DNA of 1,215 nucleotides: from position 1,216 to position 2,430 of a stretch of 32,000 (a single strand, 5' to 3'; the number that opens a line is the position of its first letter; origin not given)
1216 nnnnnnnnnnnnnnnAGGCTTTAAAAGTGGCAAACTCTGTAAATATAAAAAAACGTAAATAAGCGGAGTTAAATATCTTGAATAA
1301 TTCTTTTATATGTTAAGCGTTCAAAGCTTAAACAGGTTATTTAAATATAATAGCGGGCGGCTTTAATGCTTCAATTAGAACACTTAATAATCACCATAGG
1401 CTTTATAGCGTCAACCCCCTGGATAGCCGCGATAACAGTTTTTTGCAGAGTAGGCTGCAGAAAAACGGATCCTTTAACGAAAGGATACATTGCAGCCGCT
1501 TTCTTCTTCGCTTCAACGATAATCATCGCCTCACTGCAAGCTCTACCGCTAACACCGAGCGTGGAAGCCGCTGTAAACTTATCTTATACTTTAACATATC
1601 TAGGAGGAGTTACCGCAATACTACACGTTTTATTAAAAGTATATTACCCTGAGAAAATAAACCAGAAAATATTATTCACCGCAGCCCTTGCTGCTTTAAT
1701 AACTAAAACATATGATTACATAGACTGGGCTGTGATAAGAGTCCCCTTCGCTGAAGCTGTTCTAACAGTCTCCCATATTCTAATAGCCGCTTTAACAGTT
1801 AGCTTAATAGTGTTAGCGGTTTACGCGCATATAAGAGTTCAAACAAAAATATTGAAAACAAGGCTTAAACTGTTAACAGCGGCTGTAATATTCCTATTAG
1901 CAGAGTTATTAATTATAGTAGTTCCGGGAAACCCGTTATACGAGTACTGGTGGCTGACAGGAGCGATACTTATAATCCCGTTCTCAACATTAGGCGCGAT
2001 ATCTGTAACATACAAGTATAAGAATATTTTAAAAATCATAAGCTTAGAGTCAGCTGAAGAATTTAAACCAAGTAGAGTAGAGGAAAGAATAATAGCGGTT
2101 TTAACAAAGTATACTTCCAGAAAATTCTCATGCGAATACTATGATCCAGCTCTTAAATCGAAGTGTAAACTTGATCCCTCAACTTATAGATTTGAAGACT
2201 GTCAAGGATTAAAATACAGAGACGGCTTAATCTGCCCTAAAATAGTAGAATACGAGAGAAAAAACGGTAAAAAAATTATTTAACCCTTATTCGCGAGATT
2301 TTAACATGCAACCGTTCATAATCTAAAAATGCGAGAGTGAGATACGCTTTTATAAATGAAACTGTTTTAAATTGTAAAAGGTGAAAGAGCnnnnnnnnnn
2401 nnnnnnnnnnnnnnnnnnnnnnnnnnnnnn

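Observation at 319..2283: Tandem paralogous 7-TM proteins with an invariant C-x10-C-x11-C-x10-C tail, directly upstream of mgtA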

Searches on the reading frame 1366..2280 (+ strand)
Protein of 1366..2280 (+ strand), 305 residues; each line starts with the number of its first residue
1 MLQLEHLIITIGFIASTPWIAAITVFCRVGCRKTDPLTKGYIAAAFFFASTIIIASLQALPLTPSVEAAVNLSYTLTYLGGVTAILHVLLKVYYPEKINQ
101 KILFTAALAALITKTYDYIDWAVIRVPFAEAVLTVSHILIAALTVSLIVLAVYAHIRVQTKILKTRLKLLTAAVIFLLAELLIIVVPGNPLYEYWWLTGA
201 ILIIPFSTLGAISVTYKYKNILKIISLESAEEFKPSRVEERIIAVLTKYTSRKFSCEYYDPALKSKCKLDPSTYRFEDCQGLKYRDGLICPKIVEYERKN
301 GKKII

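Call 4: search_protein_families(library=pfam, proteins=[window:1366-2280:+], max_evalue=1)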
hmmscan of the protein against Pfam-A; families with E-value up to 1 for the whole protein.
window:1366-2280:+ (305 aa): 0 families

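Call 5: search_protein_families(library=ncbifam, proteins=[window:1366-2280:+], max_evalue=1)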
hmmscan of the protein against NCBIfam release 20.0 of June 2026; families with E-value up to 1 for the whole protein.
window:1366-2280:+ (305 aa): 2 families
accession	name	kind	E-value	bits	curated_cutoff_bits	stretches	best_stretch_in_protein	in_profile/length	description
NF033688.1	MG406_fam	hypoth_equivalog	0.024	15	40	1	166-223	8-65/118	MG406 family protein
NF047874.1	MASE3_PAS_HK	subfamily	0.59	8.8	560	1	44-208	51-218/655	MASE3 domain-containing sensor histidine kinase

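Call 7: find_homologous_proteins(query=window:1366-2280:+, max_evalue=0.001)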
Query window:1366-2280:+ (305 aa): 4 proteins with E <= 0.001 among 8000 candidates.
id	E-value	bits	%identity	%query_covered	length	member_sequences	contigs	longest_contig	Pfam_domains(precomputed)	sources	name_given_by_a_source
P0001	1.0e-191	654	100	100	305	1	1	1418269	-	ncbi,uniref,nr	ncbi:MAG: hypothetical protein OdinLCB4_007115 [Candidatus Odinarchaeum yellowstonii]|uniref:Unchara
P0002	3.3e-113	396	62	98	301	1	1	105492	-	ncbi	-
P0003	3.4e-68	248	43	88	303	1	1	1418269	-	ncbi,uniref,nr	ncbi:MAG: hypothetical protein OdinLCB4_007110 [Candidatus Odinarchaeum yellowstonii]|uniref:Unchara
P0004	5.2e-64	235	38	97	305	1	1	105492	-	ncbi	-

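Call 11: find_encoding_contigs(protein=P0002, flank=10000, max_places=6)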
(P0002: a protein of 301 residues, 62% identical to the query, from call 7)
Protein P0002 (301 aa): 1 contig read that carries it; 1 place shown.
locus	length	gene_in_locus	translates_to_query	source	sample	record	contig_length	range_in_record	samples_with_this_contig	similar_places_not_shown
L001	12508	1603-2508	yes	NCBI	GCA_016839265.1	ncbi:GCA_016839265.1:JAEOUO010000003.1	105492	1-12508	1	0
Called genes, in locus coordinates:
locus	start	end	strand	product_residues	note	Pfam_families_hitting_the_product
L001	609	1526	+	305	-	-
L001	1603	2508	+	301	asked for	-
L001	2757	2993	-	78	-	PF01741:MscL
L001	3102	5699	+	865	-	PF00690:Cation_ATPase_N, PF00122:E1-E2_ATPase, PF00702:Hydrolase, PF13246:Cation_ATPase, PF00689:Cation_ATPase_C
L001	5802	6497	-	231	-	PF01904:DUF72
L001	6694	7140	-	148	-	PF27746:Small_heat_shock_put (weak), PF00011:HSP20, PF17886:ArsA_HSP20 (weak)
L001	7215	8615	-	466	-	PF01406:tRNA-synt_1e, PF09334:tRNA-synt_1g (weak), PF01921:tRNA-synt_1f, PF00133:tRNA-synt_1 (weak), PF09334:tRNA-synt_1g, PF09190:DALR_2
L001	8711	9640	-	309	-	PF00291:PALP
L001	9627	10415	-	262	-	PF25084:LbH_EIF2B (weak), PF25087:GMPPB_C (weak), PF00132:Hexapep, PF14602:Hexapep_2 (weak)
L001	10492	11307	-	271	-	PF00005:ABC_tran, PF02463:SMC_N (weak), PF13304:AAA_21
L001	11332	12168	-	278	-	PF02361:CbiQ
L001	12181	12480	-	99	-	PF13190:PDGLE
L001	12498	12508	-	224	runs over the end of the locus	PF01891:CbiM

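Call 21: predict_structure(alignment_id=A1)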
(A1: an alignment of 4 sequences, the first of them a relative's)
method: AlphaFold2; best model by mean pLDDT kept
length: 305 residues; sequences in the alignment: 4
mean_pLDDT: 55.8   pTM: 0.48
mean pLDDT of the five models: 55.8, 55.4, 54.1, 52.6, 49.5
residues with pLDDT >= 90: 0; 70-90: 67; 50-70: 133; < 50: 105
segments of 3 or more residues with pLDDT < 50: 30-34, 162-165, 211-297, 302-305
pLDDT, mean of each block of 10 residues (from residue 1): 63 60 52 55 70 72 75 76 70 64 73 75 69 68 67 57 51 59 57 57 52 41 35 40 34 36 39 37 34 47 40
secondary structure, 60 per line:
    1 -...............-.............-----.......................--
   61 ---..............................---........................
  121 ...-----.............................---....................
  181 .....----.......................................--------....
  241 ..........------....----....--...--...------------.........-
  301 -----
elements in order: H2-16 H18-30 H36-58 H64-93 H97-123 H129-157 H161-185 H190-228 H237-250 E257-260 E265-268 H291-299

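Call 22: search_protein_representatives(alignment_id=A1)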
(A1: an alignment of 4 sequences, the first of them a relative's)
Query: 4 sequences, 305 profile positions. Proteins with E-value up to 0.001 (for the whole library): 29; up to 1e-10: 11; up to 1e-30: 6. The best 29 are listed.
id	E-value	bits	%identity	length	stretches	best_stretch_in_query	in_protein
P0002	7.1e-149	511.7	-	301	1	1-302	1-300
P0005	2.6e-111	388.4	-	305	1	1-301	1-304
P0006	2.1e-69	250.7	-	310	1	1-292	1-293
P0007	1.6e-64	234.7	-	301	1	1-299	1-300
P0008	1.4e-58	215.2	-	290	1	13-300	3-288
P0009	2.0e-45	172.0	-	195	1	111-298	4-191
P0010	2.1e-24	103.0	-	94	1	213-301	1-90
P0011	1.2e-20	90.6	-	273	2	148-302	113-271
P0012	6.7e-17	78.3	-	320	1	7-302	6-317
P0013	2.4e-16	76.5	-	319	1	6-296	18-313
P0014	1.0e-10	58.0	-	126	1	231-294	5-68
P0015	2.5e-10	56.7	-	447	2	223-302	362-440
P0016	5.7e-10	55.6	-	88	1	237-303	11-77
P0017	1.1e-09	54.6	-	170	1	236-299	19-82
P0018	4.4e-09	52.6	-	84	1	226-295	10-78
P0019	6.0e-08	48.9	-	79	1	239-298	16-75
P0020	9.7e-08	48.2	-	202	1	227-295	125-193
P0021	2.5e-07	46.9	-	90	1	232-295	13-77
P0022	4.0e-07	46.2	-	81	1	230-293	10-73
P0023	5.4e-07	45.8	-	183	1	236-294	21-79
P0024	6.1e-07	45.6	-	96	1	236-301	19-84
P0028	7.8e-06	42.0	-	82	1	238-301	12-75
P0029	1.5e-05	41.1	-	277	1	12-275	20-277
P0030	1.9e-05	40.7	-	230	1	238-291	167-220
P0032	2.9e-04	36.8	-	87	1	239-301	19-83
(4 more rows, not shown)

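Call 30: find_encoding_contigs(protein=P0019, flank=6000, max_places=3)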
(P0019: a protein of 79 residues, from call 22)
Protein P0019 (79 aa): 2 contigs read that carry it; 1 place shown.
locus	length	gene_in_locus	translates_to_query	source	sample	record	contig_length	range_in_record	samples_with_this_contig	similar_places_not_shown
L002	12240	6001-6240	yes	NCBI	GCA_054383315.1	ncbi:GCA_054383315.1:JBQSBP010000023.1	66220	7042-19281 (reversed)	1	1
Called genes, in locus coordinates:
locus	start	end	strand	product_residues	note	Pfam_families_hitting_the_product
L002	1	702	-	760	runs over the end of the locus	PF02359:CDC48_N, PF02933:CDC48_2, PF00004:AAA, PF05496:RuvB_N, PF07724:AAA_2 (weak), PF17862:AAA_lid_3, PF00004:AAA, PF17862:AAA_lid_3, +19 more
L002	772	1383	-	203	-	PF00011:HSP20 (faint)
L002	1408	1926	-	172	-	PF12840:HTH_20, PF01022:HTH_5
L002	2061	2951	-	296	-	PF27840:ScmC (faint)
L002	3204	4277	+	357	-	PF13484:Fer4_16 (faint), PF00037:Fer4, PF13237:Fer4_10, PF14697:Fer4_21, PF13187:Fer4_9 (weak), PF25160:LdpA_Fe-S-bd (weak), PF00037:Fer4 (weak), PF12837:Fer4_6 (weak), +2 more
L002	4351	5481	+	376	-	PF04055:Radical_SAM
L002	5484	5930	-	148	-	PF00293:NUDIX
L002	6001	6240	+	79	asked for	-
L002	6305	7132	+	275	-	PF05853:BKACE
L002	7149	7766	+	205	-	PF12773:DZR (weak), PF13248:Zn_ribbon_3 (weak), PF24463:DUF7577 (weak), PF13240:Zn_Ribbon_1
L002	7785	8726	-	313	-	PF03259:Robl_LC7, PF04670:Gtr1_RagA (faint), PF03193:RsgA_GTPase (faint), PF00025:Arf, PF00071:Ras, PF01926:MMR_HSR1 (weak), PF08477:Roc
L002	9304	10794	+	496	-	-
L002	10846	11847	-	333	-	PF00294:PfkB, PF08543:Phos_pyr_kin (weak)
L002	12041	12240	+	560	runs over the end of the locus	-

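Call 35: search_protein_families(library=pfam, proteins=[P0015, P0020, P0030, P0017, P0023, P0011, P0012, P0013, P0014, P0006], max_evalue=0.1)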
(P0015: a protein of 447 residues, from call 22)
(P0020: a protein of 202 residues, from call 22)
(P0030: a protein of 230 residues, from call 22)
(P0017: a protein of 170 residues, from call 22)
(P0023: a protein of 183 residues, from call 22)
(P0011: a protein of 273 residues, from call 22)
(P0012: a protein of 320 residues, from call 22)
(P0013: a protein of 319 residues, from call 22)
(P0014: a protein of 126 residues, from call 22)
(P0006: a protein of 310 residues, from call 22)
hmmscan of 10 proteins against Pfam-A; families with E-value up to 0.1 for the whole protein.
P0015 (447 aa): 0 families

P0020 (202 aa): 0 families

P0030 (230 aa): 0 families

P0017 (170 aa): 0 families

P0023 (183 aa): 0 families

P0011 (273 aa): 0 families

P0012 (320 aa): 0 families

P0013 (319 aa): 0 families

P0014 (126 aa): 1 family
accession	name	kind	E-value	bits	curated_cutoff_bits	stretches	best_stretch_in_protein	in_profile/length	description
PF11808.13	PhoR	-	0.0085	16.9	27.1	1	82-123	12-53/86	Phosphate regulon sensor protein PhoR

P0006 (310 aa): 0 families

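Call 38: find_related_loci(query=A4, collection=genome_contigs, flank=7000)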
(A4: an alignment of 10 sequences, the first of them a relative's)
Query A4 (305 aa) in genome_contigs; peptide patterns used: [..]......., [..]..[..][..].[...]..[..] (x = any residue, [..] = any of these).
25 stretches matched a pattern; 4 encode a relative of the query (tblastn E <= 1e-3); 4 distinct loci.
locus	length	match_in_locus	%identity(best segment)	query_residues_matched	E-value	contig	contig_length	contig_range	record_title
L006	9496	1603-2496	62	1-300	9e-116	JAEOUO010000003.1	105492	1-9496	MAG: Candidatus Odinarchaeota archaeon isolate J65_bin.29 contig_3, whole genome shotgun sequence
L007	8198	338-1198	45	19-302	2e-73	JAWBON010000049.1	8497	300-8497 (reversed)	MAG: Candidatus Odinarchaeota archaeon isolate HHBFW-2_201803_bins_221 HHBFW-2_201803_bins_221_scaffold_49, whole genome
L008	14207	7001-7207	48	226-294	2e-16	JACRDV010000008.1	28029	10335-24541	MAG: Methanobacteriota archaeon isolate NC_groundwater_1681_Pr3_B-0.1um_36_11 SR-2_scaffold_141_158576, whole genome sho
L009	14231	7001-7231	43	228-303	7e-17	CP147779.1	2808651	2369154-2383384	MAG: Promethearchaeati archaeon SRVP18_Atabeyarchaeia-1 chromosome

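Call 40: fold_search(model_id=the predicted structure, library=pdb)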
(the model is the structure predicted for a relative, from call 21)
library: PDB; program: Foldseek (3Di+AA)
matches with E <= 10: 549; with E <= 0.001: 0
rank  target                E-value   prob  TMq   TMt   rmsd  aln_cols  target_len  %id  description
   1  8f6k_B                5.1e-02  0.75  0.23  0.24  14.2       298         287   14  Cryo-EM structure of a Zinc-loaded H263A/D287A mutant of the YiiP-Fab complex (released 2023-02-08)
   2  6p9x_R                5.3e-02  0.92  0.30  0.33   9.6       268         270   14  CRF1 Receptor Gs GPCR protein complex with CRF1 peptide (released 2020-02-05)
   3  8f6k_A                9.1e-02  0.54  0.19  0.21  14.8       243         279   16  Cryo-EM structure of a Zinc-loaded H263A/D287A mutant of the YiiP-Fab complex (released 2023-02-08)
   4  8hdp_R                1.1e-01  0.77  0.26  0.28  10.1       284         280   13  Structure of A2BR bound to endogenous agonists adenosine (released 2023-01-18)
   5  7y35_R                1.3e-01  0.57  0.22  0.20  16.8       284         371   12  Cryo-EM structure of the Abaloparatide-bound human PTH1R-Gs complex (released 2023-07-05)
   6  9lz2_R                1.6e-01  0.66  0.26  0.27  16.8       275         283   11  Cryo-EM structure of PTH1R(V2RC)-beta-arrestin1 complex (released 2026-03-11)
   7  8f6e_A                1.6e-01  0.57  0.21  0.23  13.1       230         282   16  Cryo-EM structure of a Zinc-loaded wild-type YiiP-Fab complex (released 2023-02-08)
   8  8haf_R                2.4e-01  0.85  0.34  0.30   8.8       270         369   10  PTHrP-PTH1R-Gs complex (released 2022-12-21)
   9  9lz1_R                2.5e-01  0.57  0.26  0.27  16.8       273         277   11  Cryo-EM structure of PTH1R-beta-arrestin1 complex in state 2 (released 2026-03-11)
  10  9ly2_R                2.7e-01  0.35  0.22  0.21  16.8       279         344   13  A Cryo-EM structure of LA-PTH-PTH1R-V2RT-Beta-arrestin1 complex (state 1 conformation) (released 2026-03-04)
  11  7cz5_R                3.1e-01  0.91  0.37  0.41   8.1       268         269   15  Cryo-EM structure of the human growth hormone-releasing hormone receptor-Gs protein complex (released 2020-11-18)
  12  8dwg_R                3.1e-01  0.90  0.39  0.46   8.1       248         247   16  CryoEM structure of Gq-coupled MRGPRX1 with peptide ligand BAM8-22 and positive allosteric modulator ML382 (released 2022-11-02)
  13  6wzg_R                3.1e-01  0.63  0.30  0.26   9.2       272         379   13  Human secretin receptor Gs complex (released 2020-08-12)
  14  8jpb_R                3.1e-01  0.30  0.22  0.23  10.8       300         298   10  cryo-EM structure of NTSR1-GRK2-Galpha(q) complexes 1 (released 2023-08-09)
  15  4nqi_C                3.1e-01  0.28  0.17  0.22  31.9       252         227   11  Structure of the N-terminal I-BAR domain (1-259) of D.Discoideum IBARa (released 2014-02-05)
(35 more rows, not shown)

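Call 48: find_related_loci(query=A4, collection=metagenome_contigs, flank=6000)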
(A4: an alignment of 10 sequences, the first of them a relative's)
Query A4 (305 aa) in metagenome_contigs; peptide patterns used: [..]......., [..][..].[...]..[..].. (x = any residue, [..] = any of these).
141 stretches matched a pattern, but none encodes a relative of the query by tblastn (E <= 1e-3).

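Call 51: find_homologous_proteins(query=A5, max_evalue=0.001)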
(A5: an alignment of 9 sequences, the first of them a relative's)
Query A5 (9 sequences) (310 aa, profile of the alignment): 3 proteins with E <= 0.001 among 8000 candidates.
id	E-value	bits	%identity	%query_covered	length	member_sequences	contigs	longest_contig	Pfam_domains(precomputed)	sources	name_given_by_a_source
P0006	1.2e-107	378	100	100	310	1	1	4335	-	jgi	jgi:hypothetical protein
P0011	1.5e-78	283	42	25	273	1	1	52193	-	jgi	-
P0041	3.0e-59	219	38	28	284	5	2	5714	-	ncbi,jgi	-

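Call 52: find_encoding_contigs(protein=P0006, flank=6000, max_places=3)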
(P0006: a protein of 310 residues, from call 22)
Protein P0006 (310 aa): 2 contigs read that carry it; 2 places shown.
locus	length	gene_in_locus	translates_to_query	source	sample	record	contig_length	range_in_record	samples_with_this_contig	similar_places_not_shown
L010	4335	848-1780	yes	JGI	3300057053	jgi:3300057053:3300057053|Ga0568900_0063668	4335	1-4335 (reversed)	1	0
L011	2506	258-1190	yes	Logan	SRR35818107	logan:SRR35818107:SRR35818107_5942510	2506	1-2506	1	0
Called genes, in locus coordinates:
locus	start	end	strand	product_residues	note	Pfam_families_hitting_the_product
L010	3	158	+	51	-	?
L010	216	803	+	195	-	-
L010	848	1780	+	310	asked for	-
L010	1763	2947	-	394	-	PF01769:MgtE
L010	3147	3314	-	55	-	-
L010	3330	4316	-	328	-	PF04055:Radical_SAM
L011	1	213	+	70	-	?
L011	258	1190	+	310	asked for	-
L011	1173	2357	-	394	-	PF01769:MgtE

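Call 53: find_encoding_contigs(protein=P0011, flank=8000, max_places=3)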
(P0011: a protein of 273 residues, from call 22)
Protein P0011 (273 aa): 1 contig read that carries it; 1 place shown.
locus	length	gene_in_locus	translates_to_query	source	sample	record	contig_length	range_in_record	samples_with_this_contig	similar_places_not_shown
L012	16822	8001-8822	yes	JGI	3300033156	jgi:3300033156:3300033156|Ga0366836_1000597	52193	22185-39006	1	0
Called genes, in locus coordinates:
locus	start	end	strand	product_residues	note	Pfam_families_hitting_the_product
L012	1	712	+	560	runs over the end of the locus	PF02776:TPP_enzyme_N, PF00205:TPP_enzyme_M, PF02775:TPP_enzyme_C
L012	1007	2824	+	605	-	PF02225:PA (weak), PF04389:Peptidase_M28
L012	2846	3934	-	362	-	PF13500:AAA_26, PF07085:DRTGG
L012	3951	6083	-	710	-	PF02629:CoA_binding, PF13380:CoA_binding_2, PF13607:Succ_CoA_lig, PF19045:Ligase_CoA_2, PF13549:ATP-grasp_5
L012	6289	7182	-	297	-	PF13522:GATase_6 (faint)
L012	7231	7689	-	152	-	PF03358:FMN_red, PF00258:Flavodoxin_1, PF12724:Flavodoxin_5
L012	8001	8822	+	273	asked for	-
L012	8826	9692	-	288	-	-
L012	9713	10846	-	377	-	PF04015:DUF362, PF14697:Fer4_21 (faint), PF25160:LdpA_Fe-S-bd (faint), PF00037:Fer4 (weak), PF13237:Fer4_10 (weak)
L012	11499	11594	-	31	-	-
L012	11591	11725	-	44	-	PF04014:MazE_antitoxin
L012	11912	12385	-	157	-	-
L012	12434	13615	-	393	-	PF07690:MFS_1, PF00083:Sugar_tr, PF07690:MFS_1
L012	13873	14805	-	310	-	PF01916:DS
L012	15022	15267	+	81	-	-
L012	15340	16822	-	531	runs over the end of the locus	PF07969:Amidohydro_3 (weak), PF01979:Amidohydro_1, PF07969:Amidohydro_3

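Call 54: find_encoding_contigs(protein=P0041, flank=6000, max_places=3)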
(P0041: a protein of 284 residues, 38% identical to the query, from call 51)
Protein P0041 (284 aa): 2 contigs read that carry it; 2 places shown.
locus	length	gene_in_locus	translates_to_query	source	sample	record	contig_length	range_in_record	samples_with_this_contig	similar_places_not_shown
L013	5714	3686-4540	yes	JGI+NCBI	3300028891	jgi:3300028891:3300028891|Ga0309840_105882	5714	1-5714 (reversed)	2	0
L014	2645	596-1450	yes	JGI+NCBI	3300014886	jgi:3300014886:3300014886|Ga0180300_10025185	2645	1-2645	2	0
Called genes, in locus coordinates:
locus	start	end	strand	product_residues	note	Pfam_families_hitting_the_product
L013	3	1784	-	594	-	?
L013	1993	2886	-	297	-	PF13522:GATase_6 (weak)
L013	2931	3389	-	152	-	PF03358:FMN_red, PF00258:Flavodoxin_1, PF12641:Flavodoxin_3 (weak), PF12724:Flavodoxin_5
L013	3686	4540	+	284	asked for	-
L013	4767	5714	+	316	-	?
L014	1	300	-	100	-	?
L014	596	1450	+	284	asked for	-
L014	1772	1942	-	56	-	-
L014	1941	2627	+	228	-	-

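Call 57: search_protein_families(library=pfam, proteins=[L010:1766-2947:-, L007:1394-1768:-, L010:3333-4316:-, L012:8829-9692:-, L012:6292-7182:-], max_evalue=0.01)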
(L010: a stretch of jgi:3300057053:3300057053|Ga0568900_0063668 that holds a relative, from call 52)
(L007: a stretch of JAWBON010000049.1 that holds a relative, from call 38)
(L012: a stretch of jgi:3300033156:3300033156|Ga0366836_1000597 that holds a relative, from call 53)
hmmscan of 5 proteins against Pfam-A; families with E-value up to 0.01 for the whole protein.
L010:1766-2947:- (394 aa): 1 family
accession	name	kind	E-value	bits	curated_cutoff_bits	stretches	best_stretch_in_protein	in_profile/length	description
PF01769.21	MgtE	-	2e-20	73.8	27.6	2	47-179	2-124/125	Divalent cation transporter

L007:1394-1768:- (125 aa): 1 family
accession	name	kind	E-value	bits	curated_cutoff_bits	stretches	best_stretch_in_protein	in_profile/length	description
PF01741.23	MscL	-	4.8e-13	50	27.4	1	33-119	1-95/123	Large-conductance mechanosensitive channel, MscL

L010:3333-4316:- (328 aa): 2 families
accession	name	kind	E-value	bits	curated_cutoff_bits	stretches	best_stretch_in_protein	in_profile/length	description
PF04055.27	Radical_SAM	-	2.9e-13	50.8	29.5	1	27-171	6-139/166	Radical SAM superfamily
PF01978.25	TrmB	-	0.0068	16.7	25.6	0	277-325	16-64/68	Sugar-specific transcriptional regulator TrmB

L012:8829-9692:- (288 aa): 0 families

L012:6292-7182:- (297 aa): 2 families
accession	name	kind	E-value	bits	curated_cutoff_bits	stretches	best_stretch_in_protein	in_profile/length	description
PF13522.11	GATase_6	-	2.2e-05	24.9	27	1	73-162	2-79/130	Glutamine amidotransferase domain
PF13537.11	GATase_7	-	0.0011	19.4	25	1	109-164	15-65/123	Glutamine amidotransferase domain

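Call 58: find_encoding_contigs(protein=P0012, flank=6000, max_places=3)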
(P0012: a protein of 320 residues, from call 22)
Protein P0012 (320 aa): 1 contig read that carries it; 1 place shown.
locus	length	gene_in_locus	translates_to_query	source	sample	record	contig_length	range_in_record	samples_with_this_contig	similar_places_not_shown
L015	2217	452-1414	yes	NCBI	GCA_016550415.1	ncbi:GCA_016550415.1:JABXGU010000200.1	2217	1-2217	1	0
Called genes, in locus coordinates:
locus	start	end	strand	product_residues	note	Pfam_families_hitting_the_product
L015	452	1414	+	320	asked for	-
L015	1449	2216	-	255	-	?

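Call 59: find_encoding_contigs(protein=P0008, flank=6000, max_places=3)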
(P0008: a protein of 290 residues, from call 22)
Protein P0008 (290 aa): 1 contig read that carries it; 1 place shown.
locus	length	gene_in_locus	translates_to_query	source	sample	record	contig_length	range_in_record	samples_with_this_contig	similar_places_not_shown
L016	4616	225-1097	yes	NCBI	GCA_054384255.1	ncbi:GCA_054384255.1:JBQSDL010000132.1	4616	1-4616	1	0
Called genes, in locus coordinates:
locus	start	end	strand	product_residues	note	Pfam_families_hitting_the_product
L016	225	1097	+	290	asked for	-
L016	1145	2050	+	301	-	-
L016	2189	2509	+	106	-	PF02001:DUF134, PF04545:Sigma70_r4 (weak)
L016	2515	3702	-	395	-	PF01769:MgtE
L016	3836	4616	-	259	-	PF00324:AA_permease, PF13520:AA_permease_2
